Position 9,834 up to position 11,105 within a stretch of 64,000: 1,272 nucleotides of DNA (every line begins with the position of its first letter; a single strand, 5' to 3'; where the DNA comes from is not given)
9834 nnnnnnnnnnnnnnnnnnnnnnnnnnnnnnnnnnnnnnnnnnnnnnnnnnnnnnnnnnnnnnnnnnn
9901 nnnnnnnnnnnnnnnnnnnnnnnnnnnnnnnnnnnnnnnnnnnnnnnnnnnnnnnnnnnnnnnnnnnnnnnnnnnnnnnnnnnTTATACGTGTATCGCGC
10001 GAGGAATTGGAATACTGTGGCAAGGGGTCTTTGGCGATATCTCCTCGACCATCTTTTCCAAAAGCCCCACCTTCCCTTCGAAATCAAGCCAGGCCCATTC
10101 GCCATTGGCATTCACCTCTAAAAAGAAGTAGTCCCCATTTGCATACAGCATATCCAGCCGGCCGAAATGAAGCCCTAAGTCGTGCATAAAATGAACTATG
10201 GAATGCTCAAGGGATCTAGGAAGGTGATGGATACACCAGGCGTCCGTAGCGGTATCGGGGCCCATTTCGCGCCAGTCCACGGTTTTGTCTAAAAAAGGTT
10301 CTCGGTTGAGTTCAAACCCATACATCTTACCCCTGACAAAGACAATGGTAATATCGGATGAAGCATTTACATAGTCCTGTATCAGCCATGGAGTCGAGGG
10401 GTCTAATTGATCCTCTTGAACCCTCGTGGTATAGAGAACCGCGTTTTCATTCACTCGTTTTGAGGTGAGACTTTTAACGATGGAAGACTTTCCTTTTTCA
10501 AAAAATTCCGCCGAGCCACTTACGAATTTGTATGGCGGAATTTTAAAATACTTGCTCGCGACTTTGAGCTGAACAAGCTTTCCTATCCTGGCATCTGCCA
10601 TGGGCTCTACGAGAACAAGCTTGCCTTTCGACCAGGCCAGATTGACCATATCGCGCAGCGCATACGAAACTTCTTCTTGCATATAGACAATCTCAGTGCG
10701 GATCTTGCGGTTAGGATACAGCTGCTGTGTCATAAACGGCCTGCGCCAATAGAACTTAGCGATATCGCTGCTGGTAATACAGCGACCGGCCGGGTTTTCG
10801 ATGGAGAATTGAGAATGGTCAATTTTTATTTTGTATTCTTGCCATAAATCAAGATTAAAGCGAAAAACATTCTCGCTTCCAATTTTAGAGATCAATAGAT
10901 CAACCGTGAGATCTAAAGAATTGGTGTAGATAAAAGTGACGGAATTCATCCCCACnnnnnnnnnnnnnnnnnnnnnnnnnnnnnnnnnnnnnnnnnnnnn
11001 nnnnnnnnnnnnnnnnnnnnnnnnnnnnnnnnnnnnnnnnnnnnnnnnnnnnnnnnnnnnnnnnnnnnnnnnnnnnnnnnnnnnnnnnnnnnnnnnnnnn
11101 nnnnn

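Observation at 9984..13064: Second peptide-maturation module: Cys-rich 66-aa peptide + rSAM/SPASM + 59-aa peptide + ATP-grasp (GRASP-with-SPASM-like)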

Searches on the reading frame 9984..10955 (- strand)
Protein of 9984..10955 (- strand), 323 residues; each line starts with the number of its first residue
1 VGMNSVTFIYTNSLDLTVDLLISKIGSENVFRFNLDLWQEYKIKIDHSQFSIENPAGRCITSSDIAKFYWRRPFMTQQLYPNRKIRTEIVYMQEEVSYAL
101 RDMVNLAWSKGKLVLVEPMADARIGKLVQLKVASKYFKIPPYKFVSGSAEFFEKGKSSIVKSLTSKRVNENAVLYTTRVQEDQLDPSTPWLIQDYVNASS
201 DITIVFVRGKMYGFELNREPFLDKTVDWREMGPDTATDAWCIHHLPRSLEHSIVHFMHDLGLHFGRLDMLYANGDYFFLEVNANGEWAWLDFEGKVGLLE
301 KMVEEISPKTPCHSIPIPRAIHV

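Call 3: search_protein_families(library=ncbifam, proteins=[window:9984-10955:-], max_evalue=0.01)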
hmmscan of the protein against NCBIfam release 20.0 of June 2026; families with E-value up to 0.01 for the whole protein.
window:9984-10955:- (323 aa): 4 families
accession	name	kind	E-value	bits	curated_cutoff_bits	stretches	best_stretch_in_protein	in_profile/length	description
TIGR04185.1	ATPgraspMvdC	equivalog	1.9e-28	99.5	425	1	17-291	12-301/318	MvdC family ATP-grasp ribosomal peptide maturase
TIGR04187.1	GRASP_SAV_5884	subfamily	2.7e-27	95.8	350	1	9-296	4-301/312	ATP-grasp ribosomal peptide maturase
TIGR04184.1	ATPgraspMvdD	equivalog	4.7e-21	75.3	475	1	22-292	17-304/321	MvdD family ATP-grasp ribosomal peptide maturase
TIGR04192.1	GRASP_w_spasm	equivalog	2.1e-17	63.4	230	1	29-291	25-303/318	grasp-with-spasm system ATP-grasp peptide maturase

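Call 4: search_protein_families(library=pfam, proteins=[window:9984-10955:-], max_evalue=0.01)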
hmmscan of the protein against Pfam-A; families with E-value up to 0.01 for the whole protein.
window:9984-10955:- (323 aa): 0 families

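Call 7: find_homologous_proteins(query=window:9984-10955:-)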
Query window:9984-10955:- (323 aa): 102 proteins with E <= 0.001 among 492 candidates.
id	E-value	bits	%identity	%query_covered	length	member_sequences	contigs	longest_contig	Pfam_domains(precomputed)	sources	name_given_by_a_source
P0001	1.4e-212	723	97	100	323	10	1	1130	-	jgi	-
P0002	5.8e-164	563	74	99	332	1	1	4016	-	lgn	-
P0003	1.1e-159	549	73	99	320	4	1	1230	-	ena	-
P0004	2.5e-157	541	72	99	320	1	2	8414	-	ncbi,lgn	-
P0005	4.2e-156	537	72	99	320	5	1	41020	-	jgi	jgi:hypothetical protein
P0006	5.9e-156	537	72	99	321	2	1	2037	-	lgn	-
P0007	1.4e-155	535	72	99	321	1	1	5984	-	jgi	jgi:hypothetical protein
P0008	3.9e-155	534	72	99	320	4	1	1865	-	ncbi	-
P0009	5.5e-154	530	70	99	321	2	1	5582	-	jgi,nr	nr:hypothetical protein [Candidatus Njordarchaeum guaymaensis]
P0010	1.2e-151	523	70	99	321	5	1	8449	-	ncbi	-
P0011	7.5e-151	520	68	99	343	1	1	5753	-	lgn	-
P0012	9.2e-151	520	70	99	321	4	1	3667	-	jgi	jgi:hypothetical protein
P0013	9.7e-144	497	66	99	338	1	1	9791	-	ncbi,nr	ncbi:MAG: hypothetical protein PHN75_02775 [Syntrophales bacterium]|nr:hypothetical protein [Syntrop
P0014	1.8e-139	483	63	99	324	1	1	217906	-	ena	-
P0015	3.6e-134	465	61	99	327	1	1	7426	-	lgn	-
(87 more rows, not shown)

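Call 11: find_related_loci(query=A1, collection=genome_contigs, flank=7000)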
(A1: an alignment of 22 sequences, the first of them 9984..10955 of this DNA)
Query A1 (323 aa) in genome_contigs; peptide patterns used: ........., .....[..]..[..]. (x = any residue, [..] = any of these).
134 stretches matched a pattern; 103 encode a relative of the query (tblastn E <= 1e-3); the best 80 are kept; 80 distinct loci.
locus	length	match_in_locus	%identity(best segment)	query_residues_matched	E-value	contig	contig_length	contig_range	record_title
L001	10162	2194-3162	97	1-323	0e+0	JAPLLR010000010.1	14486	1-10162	MAG: Candidatus Omnitrophota bacterium isolate LacPavin_0920_SED3_MAG_45_14 LacPavin_0920_SED3_scaffold_348747, whole ge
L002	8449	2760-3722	70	3-323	8e-156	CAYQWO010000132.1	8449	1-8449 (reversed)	MAG TPA_asm: uncultured Syntrophaceae bacterium isolate SRP231805_co1_105 genome assembly, contig: NODE_7871_length_8449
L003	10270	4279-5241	60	2-321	8e-137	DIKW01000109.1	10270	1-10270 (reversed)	MAG TPA_asm: Geobacter sp. UBA5608 UBA5608_contig_178454, whole genome shotgun sequence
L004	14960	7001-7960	61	3-321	3e-136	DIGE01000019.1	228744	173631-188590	MAG TPA_asm: Geobacter sp. UBA5730 UBA5730_contig_1701, whole genome shotgun sequence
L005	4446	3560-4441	60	3-295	5e-125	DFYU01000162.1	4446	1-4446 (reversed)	MAG TPA_asm: Geobacter sp. UBA4074 UBA4074_contig_6023, whole genome shotgun sequence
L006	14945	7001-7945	51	2-316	6e-114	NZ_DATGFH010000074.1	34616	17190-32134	MAG: Bradyrhizobium sp. isolate SMAG_U9723 k141_1410448, whole genome shotgun sequence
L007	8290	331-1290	48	4-323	2e-113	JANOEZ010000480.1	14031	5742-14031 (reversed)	MAG: Nitrospirota bacterium isolate SOY_65_concoct_395 SOY_65_k141_1733215, whole genome shotgun sequence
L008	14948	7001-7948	52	5-319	1e-111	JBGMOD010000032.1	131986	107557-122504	MAG: Hyphomicrobiales bacterium isolate Fil1_5 Lundin1_127, whole genome shotgun sequence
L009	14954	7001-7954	50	1-317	9e-111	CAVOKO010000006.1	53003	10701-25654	MAG: uncultured Acidobacteriota bacterium isolate MFD00082.bin.1.133 genome assembly, contig: contig_25286, whole genome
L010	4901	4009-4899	52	6-302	1e-104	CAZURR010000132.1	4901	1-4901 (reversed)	MAG TPA_asm: uncultured Hyphomicrobium sp. isolate binchicken_co262_30 genome assembly, contig: NODE_20413_length_4901_c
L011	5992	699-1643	50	6-321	1e-103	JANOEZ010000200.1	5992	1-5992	MAG: Nitrospirota bacterium isolate SOY_65_concoct_395 SOY_65_k141_1374040, whole genome shotgun sequence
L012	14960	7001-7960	46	4-323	5e-103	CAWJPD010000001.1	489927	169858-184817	MAG: uncultured Alphaproteobacteria bacterium isolate MFD04463.bin.1.108 genome assembly, contig: contig_16542, whole ge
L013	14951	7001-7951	48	4-317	2e-102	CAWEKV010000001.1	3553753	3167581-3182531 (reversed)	MAG: uncultured Planctomycetia bacterium isolate MFD05747.bin.2.36 genome assembly, contig: contig_1707, whole genome sh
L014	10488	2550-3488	49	6-318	1e-100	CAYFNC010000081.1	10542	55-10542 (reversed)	MAG TPA_asm: uncultured Hyphomicrobiales bacterium isolate ERP019367_co2_49 genome assembly, contig: NODE_3914_length_10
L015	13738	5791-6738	45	6-319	2e-95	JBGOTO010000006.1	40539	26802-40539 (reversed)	MAG: Nitrospirota bacterium isolate OBJ_0618_7090110_160 k141_5402497_length_40539_cov_52.0093, whole genome shotgun seq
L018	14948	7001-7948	46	4-316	1e-93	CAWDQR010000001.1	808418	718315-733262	MAG: uncultured Alphaproteobacteria bacterium isolate MFD03399.bin.1.125 genome assembly, contig: contig_1125, whole gen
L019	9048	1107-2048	45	8-319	6e-93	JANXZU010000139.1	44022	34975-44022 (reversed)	MAG: Syntrophaceae bacterium isolate GL140_4_metabat_43 GL140_4_k141_2634574, whole genome shotgun sequence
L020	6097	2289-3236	46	4-316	5e-92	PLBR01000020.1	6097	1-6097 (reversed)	MAG: Nitrospira sp. isolate palsa_1310 73.20111000_P3M.58_contig_21117, whole genome shotgun sequence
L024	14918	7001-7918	45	4-307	4e-91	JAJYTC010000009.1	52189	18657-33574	MAG: Deltaproteobacteria bacterium isolate DX1.bin82 NODE_859_length_52189_cov_2.247493, whole genome shotgun sequence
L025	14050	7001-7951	43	5-319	5e-91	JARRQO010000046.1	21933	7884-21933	MAG: Deltaproteobacteria bacterium isolate Spart_204_MAG scaffold_3734, whole genome shotgun sequence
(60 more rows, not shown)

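Call 17: search_protein_families(library=pfam, proteins=[L018:7988-9850:+, L015:6853-8637:+, L012:7924-9615:+, L003:5275-6522:+, L002:3863-4864:+, L009:8659-10512:-, L009:7953-8666:-, L020:762-1727:+, L004:5196-6425:+], max_evalue=0.001)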
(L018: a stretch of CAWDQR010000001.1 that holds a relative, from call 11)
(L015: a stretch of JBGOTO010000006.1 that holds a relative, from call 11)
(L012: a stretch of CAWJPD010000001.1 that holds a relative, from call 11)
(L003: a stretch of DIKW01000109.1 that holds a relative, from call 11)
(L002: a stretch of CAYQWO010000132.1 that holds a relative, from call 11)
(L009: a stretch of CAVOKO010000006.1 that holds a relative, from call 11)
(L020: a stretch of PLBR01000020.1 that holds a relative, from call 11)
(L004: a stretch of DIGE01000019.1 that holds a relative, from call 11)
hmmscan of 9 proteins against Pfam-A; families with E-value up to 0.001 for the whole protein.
L018:7988-9850:+ (620 aa): 8 families
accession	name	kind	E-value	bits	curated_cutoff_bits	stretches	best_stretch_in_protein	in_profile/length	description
PF00664.28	ABC_membrane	-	4.3e-39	135.3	28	1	40-307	4-273/274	ABC transporter transmembrane region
PF00005.33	ABC_tran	-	8.1e-33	114.4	25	1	371-520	1-137/137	ABC transporter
PF02463.25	SMC_N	-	5.6e-07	29.6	40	1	405-563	104-212/220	RecF/RecN/SMC N terminal domain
PF13191.12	AAA_16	-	3.3e-06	28.2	32.6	1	377-540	21-162/167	AAA ATPase domain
PF13401.12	AAA_22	-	4.1e-05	24.4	27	1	381-521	5-96/130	AAA domain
PF03193.22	RsgA_GTPase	-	0.00011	22.6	30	0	370-412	96-137/174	RsgA GTPase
PF00270.35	DEAD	-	0.00059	20.1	26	0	379-538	12-146/167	DEAD/DEAH box helicase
PF13555.12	AAA_29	-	0.00097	19.3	27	0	377-398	18-39/61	P-loop containing region of AAA domain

L015:6853-8637:+ (594 aa): 3 families
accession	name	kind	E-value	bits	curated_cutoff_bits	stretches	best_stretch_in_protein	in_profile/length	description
PF00005.33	ABC_tran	-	1.4e-31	110.3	25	1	371-520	1-137/137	ABC transporter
PF00664.28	ABC_membrane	-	1.5e-23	84.3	28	1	43-309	6-274/274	ABC transporter transmembrane region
PF02463.25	SMC_N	-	7e-07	29.3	40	1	454-561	135-210/220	RecF/RecN/SMC N terminal domain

L012:7924-9615:+ (563 aa): 3 families
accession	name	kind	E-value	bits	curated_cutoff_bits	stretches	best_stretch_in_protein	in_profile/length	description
PF00005.33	ABC_tran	-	2.1e-28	100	25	1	395-542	2-136/137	ABC transporter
PF00664.28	ABC_membrane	-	5.5e-09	36.5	28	1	58-329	3-271/274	ABC transporter transmembrane region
PF13191.12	AAA_16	-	0.00024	22.1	32.6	1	405-507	25-104/167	AAA ATPase domain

L003:5275-6522:+ (415 aa): 3 families
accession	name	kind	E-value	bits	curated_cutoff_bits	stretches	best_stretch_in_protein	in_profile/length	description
PF07690.21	MFS_1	-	4.1e-29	102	33.4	1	22-356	6-340/347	Major Facilitator Superfamily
PF05977.19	MFS_3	-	2.6e-22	79.4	27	1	9-396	7-392/524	Transmembrane secretion effector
PF12832.13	MFS_1_like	-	0.00038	20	25.2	0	207-373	202-362/373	MFS_1 like family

L002:3863-4864:+ (333 aa): 2 families
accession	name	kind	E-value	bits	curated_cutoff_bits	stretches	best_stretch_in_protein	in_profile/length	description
PF07690.21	MFS_1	-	4.6e-18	65.7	33.4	1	19-275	3-258/347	Major Facilitator Superfamily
PF05977.19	MFS_3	-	2.2e-06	26.9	27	1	8-183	6-187/524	Transmembrane secretion effector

L009:8659-10512:- (617 aa): 5 families
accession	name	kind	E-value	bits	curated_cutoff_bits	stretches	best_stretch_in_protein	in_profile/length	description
PF00155.27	Aminotran_1_2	-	7.2e-50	170.6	19.7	1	284-568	13-313/361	Aminotransferase class I and II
PF00106.31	adh_short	-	2.9e-46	157.8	26.6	1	11-203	1-190/195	short chain dehydrogenase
PF13561.12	adh_short_C2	-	1.5e-31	110.3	27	1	19-204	5-185/236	Enoyl-(Acyl carrier protein) reductase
PF08659.16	KR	-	2.7e-09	37.6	22.6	1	13-176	3-163/180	KR domain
PF01053.26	Cys_Met_Meta_PP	-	0.00022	20.3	27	1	305-446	44-175/381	Cys/Met metabolism PLP-dependent enzyme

L009:7953-8666:- (237 aa): 2 families
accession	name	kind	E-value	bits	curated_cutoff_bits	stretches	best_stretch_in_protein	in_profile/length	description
PF09258.16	Glyco_transf_64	-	2e-10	40.8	21.3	1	11-214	2-227/245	Glycosyl transferase family 64 domain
PF00535.33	Glycos_transf_2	-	0.00013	22.4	23.3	1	52-117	52-118/168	Glycosyl transferase family 2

L020:762-1727:+ (321 aa): 1 family
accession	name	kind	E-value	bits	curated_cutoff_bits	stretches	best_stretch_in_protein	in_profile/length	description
PF21068.3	ATPgraspMvdD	-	3.1e-12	47.1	27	1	15-118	13-118/121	MvdD pre-ATP grasp domain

L004:5196-6425:+ (409 aa): 4 families
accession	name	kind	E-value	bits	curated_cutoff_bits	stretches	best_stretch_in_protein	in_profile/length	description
PF00696.33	AA_kinase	-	4.3e-51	174.3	24.9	1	8-235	2-234/234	Amino acid kinase family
PF22468.2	ACT_9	-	1e-34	118.5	27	2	347-405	1-61/61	ACT domain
PF13840.12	ACT_7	-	5.2e-22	77.9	27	1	340-403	2-65/65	ACT domain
PF01842.31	ACT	-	2.3e-16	59.7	27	1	272-323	5-58/66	ACT domain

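Call 32: search_solved_structures(query=A1, max_evalue=0.01, show_alignments=1)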
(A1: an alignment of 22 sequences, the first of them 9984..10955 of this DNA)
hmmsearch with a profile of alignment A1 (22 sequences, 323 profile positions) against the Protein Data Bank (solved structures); distinct sequences matched with E-value up to 0.01: 5.
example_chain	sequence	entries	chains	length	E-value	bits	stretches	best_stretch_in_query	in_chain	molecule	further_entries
7m4s_A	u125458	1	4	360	1.6e-30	109.7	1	4-304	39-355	AMdnB protein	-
5ig8_A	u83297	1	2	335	1e-29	107.1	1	5-303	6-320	ATP grasp ligase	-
7mgv_A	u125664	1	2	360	8.7e-25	90.9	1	8-304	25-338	CdnC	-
5ig9_A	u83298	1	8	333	2e-23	86.4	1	8-292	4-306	ATP grasp ligase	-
9bou_A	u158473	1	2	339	2.9e-13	53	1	7-306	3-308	MvdD-like pre-ATP grasp domain-containing protein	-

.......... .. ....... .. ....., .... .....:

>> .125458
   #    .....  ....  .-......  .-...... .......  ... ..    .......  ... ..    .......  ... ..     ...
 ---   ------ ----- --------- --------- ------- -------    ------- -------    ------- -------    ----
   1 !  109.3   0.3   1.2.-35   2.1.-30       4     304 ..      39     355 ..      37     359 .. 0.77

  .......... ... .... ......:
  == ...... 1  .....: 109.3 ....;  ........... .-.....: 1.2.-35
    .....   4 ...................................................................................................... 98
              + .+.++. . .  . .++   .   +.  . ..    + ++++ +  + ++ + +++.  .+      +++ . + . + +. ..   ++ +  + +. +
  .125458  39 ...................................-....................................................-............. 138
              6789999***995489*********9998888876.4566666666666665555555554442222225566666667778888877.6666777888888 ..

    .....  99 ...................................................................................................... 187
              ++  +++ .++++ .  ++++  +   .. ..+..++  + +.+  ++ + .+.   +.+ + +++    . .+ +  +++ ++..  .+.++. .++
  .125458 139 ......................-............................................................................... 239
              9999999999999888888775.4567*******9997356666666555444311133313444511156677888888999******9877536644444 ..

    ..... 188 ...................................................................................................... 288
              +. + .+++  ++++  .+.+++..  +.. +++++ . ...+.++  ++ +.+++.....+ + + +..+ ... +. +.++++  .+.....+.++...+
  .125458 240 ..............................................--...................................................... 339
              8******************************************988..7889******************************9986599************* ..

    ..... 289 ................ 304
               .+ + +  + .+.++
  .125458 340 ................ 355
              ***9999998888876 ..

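Call 39: find_encoding_contigs(protein=P0005, flank=6000, max_places=1)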
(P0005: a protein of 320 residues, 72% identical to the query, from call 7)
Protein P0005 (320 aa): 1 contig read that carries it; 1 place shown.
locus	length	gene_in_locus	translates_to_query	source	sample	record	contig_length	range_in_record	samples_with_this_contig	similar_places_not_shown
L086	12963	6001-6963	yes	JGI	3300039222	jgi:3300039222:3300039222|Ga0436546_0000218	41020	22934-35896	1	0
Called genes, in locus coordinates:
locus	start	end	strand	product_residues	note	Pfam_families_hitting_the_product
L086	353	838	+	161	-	-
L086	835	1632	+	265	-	PF12787:EcsC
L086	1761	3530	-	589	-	PF00664:ABC_membrane, PF00005:ABC_tran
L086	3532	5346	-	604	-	PF00664:ABC_membrane, PF00005:ABC_tran, PF02463:SMC_N (weak)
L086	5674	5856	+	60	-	-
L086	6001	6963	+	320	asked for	-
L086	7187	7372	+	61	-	PF02810:SEC-C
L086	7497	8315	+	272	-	PF03618:Kinase-PPPase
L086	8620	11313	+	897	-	PF03699:UPF0182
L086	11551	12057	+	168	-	PF07452:CHRD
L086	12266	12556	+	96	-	PF02617:ClpS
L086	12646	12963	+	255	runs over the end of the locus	PF00072:Response_reg, PF07238:PilZ (weak)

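Call 40: find_encoding_contigs(protein=P0004, flank=6000, max_places=1)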
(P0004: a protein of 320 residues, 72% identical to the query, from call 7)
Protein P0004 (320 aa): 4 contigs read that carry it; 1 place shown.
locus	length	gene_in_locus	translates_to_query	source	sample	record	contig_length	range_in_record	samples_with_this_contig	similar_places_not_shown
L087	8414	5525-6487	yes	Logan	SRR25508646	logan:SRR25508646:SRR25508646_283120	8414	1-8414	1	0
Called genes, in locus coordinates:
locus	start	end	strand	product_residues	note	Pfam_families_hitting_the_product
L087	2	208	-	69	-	?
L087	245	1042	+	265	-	PF12787:EcsC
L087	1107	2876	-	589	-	PF00664:ABC_membrane, PF00005:ABC_tran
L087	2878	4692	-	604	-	PF00664:ABC_membrane, PF00005:ABC_tran, PF02463:SMC_N (faint)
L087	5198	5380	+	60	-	-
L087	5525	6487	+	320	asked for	-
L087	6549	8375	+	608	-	PF00664:ABC_membrane, PF00005:ABC_tran, PF02463:SMC_N (faint)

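Call 41: find_encoding_contigs(protein=P0014, flank=6000, max_places=1)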
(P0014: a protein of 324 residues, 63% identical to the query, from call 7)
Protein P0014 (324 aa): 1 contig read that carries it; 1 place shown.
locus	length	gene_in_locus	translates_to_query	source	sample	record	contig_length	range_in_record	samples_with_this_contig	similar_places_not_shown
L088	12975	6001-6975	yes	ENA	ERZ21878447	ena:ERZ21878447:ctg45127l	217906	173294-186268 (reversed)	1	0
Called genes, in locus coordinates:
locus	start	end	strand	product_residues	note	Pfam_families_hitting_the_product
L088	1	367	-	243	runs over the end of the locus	PF01695:IstB_IS21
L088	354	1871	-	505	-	PF00665:rve (weak), PF22483:Mu-transpos_C_2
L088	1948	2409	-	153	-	PF13426:PAS_9 (weak)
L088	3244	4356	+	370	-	PF02073:Peptidase_M29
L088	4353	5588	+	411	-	PF05977:MFS_3, PF07690:MFS_1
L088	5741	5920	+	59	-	-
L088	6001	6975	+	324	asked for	-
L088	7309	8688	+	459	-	PF10101:DUF2339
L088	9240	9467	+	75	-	-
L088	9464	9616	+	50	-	-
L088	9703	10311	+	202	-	PF13163:DUF3999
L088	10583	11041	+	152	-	-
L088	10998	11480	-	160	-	PF07355:GRDB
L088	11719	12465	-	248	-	-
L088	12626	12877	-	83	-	-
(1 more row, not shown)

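Call 52: search_protein_representatives(alignment_id=A1)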
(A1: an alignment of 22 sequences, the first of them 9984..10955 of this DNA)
Query: 22 sequences, 323 profile positions. Proteins with E-value up to 0.001 (for the whole library): 9185; up to 1e-10: 4471; up to 1e-30: 190. The best 150 are listed.
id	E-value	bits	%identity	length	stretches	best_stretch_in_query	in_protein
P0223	1.6e-133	461.4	-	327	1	4-320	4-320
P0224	4.1e-132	456.8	-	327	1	5-317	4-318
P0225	1.3e-131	455.1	-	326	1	3-321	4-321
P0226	4.3e-115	400.8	-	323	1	3-318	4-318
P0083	1.1e-113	396.2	-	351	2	78-317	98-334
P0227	1.7e-104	366.0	-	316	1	6-317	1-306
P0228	1.1e-100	353.5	-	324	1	6-318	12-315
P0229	1.1e-98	346.9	-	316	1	6-309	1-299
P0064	1.3e-98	346.7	-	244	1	86-322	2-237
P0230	1.8e-95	336.3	-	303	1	6-315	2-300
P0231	2.5e-95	335.9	-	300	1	6-306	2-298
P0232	1.2e-93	330.4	-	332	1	5-317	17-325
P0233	2.2e-93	329.5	-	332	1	4-319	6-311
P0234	5.7e-92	324.8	-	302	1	6-312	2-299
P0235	3.8e-91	322.1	-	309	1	6-314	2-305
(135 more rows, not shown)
